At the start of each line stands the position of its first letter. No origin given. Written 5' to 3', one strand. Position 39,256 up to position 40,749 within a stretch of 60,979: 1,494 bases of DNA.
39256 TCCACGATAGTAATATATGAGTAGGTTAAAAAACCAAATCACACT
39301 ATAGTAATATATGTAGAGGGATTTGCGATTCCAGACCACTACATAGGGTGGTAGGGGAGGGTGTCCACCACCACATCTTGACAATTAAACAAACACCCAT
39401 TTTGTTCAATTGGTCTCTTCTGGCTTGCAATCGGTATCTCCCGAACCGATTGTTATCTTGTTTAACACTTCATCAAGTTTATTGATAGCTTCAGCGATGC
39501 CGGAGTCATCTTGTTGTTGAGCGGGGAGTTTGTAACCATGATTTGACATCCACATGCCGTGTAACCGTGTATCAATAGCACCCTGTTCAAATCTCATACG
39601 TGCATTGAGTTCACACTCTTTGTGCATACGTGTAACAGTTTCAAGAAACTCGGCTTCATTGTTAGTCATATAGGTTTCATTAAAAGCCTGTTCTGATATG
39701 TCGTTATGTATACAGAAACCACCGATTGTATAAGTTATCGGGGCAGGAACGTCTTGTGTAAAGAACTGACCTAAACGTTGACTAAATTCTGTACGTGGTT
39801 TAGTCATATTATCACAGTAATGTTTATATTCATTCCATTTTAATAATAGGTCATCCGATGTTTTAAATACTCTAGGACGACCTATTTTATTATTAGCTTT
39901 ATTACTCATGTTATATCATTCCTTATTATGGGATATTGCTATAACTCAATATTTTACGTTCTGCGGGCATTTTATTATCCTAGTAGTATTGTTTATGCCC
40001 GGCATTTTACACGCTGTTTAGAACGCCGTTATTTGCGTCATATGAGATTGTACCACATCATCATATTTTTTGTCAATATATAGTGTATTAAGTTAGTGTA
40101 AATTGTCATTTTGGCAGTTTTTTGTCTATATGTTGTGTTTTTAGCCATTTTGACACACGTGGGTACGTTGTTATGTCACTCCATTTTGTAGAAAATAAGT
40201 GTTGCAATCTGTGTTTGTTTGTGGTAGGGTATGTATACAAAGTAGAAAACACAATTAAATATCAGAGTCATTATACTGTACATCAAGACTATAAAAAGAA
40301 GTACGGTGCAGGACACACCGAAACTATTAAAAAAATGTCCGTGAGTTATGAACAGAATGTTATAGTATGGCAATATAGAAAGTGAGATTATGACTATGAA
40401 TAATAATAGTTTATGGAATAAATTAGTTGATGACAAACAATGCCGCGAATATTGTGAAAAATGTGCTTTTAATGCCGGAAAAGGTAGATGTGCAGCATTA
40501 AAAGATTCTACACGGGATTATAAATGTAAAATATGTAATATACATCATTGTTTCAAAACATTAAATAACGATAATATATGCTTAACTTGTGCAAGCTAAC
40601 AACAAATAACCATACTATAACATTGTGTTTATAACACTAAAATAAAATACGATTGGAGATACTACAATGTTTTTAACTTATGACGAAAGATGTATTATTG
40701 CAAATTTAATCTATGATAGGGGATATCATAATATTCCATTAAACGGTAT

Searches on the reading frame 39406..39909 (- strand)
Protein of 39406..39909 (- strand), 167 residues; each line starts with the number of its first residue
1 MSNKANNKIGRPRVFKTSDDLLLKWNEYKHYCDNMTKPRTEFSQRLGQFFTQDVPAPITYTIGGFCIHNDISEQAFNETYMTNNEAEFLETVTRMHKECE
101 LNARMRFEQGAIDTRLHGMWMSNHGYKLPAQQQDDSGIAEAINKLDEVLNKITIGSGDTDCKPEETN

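Call 11: find_related_loci(query=window:39409-39909:-, collection=viral_contigs, flank=4000)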
Query window:39409-39909:- (167 aa) in viral_contigs; peptide patterns used: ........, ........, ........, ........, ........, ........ (x = any residue, [..] = any of these).
20 stretches matched a pattern, but none encodes a relative of the query by tblastn (E <= 1e-3).

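Call 14: find_encoding_contigs(protein=window:39406-39909:-, flank=3000, max_places=10)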
Protein window:39406-39909:- (167 aa): 2 contigs read that carry it; 1 place shown.
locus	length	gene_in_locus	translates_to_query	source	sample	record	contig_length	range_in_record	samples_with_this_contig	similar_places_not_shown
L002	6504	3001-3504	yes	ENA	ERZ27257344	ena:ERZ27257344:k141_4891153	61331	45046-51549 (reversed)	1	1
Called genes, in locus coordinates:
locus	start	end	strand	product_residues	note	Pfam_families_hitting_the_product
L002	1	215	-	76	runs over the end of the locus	-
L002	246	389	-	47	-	-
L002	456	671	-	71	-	-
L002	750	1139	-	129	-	-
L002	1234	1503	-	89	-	-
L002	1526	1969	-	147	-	-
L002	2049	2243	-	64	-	-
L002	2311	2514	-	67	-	-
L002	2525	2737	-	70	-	-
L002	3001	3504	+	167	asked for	PF16677:GP3_package (weak)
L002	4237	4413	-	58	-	PF14354:Lar_restr_allev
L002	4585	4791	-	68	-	-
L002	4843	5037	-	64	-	-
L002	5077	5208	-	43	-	-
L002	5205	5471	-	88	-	-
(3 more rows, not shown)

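Call 19: search_protein_families(library=pfam, proteins=[window:39406-39909:-], max_evalue=0.01)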
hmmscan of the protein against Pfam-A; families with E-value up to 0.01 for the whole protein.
window:39406-39909:- (167 aa): 1 family
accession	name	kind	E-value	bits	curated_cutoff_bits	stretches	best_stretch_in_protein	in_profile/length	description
PF16677.11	GP3_package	-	3.6e-07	30.7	29.4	1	10-127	1-100/105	DNA-packaging protein gp3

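Call 23: find_homologous_proteins(query=window:39409-39909:-, max_evalue=0.001)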
Query window:39409-39909:- (167 aa): 5 proteins with E <= 0.001 among 14 candidates.
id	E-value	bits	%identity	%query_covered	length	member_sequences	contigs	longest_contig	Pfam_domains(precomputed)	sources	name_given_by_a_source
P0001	1.6e-111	387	100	100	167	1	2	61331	PF16677.12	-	-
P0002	1.3e-68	248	69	98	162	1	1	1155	PF16677.12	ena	-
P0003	6.5e-40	155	52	96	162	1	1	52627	PF16677.12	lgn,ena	-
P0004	1.8e-33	134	48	96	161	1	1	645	PF16677.12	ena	-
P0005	4.4e-33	132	49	85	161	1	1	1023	PF16677.12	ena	-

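Call 24: find_encoding_contigs(protein=P0003, flank=6000, max_places=5)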
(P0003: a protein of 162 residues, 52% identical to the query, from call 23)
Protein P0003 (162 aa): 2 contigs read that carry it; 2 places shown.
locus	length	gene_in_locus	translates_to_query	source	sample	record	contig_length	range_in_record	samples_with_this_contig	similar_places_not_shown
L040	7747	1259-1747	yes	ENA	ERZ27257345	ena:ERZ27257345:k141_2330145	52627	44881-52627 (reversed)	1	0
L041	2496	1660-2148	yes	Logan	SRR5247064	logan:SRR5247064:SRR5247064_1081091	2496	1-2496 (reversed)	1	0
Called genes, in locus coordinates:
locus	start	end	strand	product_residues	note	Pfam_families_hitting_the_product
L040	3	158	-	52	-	?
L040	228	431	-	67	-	-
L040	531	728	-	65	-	-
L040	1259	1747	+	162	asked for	PF16677:GP3_package (weak)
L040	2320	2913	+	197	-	-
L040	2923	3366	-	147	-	-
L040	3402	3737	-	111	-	-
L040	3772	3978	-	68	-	PF14354:Lar_restr_allev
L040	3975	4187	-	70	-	-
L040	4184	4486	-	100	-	-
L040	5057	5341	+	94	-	-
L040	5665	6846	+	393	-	PF03237:Terminase_6N (weak), PF04466:Terminase_3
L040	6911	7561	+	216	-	PF13392:HNH_3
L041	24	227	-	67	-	PF18789:DarA_C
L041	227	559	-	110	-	-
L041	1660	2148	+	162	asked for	PF16677:GP3_package (weak)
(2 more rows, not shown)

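Call 25: find_encoding_contigs(protein=P0002, flank=3000, max_places=5)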
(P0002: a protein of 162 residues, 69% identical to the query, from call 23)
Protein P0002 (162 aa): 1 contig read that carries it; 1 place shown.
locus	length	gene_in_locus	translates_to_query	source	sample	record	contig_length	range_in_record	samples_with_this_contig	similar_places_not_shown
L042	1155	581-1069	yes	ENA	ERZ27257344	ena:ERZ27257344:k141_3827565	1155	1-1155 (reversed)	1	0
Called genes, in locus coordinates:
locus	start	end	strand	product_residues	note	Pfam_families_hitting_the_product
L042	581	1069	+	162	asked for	PF16677:GP3_package (weak)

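Call 42: find_encoding_contigs(protein=P0005, flank=3000, max_places=5)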
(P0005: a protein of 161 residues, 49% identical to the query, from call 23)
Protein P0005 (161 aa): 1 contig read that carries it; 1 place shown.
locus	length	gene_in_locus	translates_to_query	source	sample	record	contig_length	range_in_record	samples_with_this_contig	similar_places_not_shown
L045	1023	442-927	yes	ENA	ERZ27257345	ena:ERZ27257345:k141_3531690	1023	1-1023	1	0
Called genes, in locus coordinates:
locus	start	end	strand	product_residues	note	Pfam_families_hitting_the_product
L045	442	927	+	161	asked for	PF16677:GP3_package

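Call 43: find_encoding_contigs(protein=P0004, flank=3000, max_places=5)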
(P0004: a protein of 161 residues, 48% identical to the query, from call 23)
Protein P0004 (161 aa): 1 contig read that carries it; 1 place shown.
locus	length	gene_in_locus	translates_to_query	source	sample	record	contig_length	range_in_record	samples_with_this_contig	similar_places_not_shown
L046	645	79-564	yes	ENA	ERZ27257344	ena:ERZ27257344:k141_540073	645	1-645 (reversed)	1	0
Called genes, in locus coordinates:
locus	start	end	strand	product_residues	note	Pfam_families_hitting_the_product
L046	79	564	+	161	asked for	PF16677:GP3_package (weak)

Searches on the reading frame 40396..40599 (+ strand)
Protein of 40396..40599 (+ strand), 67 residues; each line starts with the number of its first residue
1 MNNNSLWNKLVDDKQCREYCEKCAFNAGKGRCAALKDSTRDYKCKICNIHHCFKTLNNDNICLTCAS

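Call 79: find_encoding_contigs(protein=window:40396-40599:+, flank=4000, max_places=10)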
Protein window:40396-40599:+ (67 aa): 2 contigs read that carry it; 1 place shown.
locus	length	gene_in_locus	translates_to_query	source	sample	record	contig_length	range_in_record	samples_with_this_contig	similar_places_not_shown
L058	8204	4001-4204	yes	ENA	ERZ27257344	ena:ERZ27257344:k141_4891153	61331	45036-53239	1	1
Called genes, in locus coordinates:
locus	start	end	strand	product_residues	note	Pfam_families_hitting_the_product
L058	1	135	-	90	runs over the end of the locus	-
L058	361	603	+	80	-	-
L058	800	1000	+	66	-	-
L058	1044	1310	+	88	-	-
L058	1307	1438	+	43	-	-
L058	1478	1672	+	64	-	-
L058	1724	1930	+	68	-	-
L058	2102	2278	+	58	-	PF14354:Lar_restr_allev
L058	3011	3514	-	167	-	PF16677:GP3_package (weak)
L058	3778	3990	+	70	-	-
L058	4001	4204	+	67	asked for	-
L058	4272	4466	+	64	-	-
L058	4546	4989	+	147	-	-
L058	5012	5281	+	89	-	-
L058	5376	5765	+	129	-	-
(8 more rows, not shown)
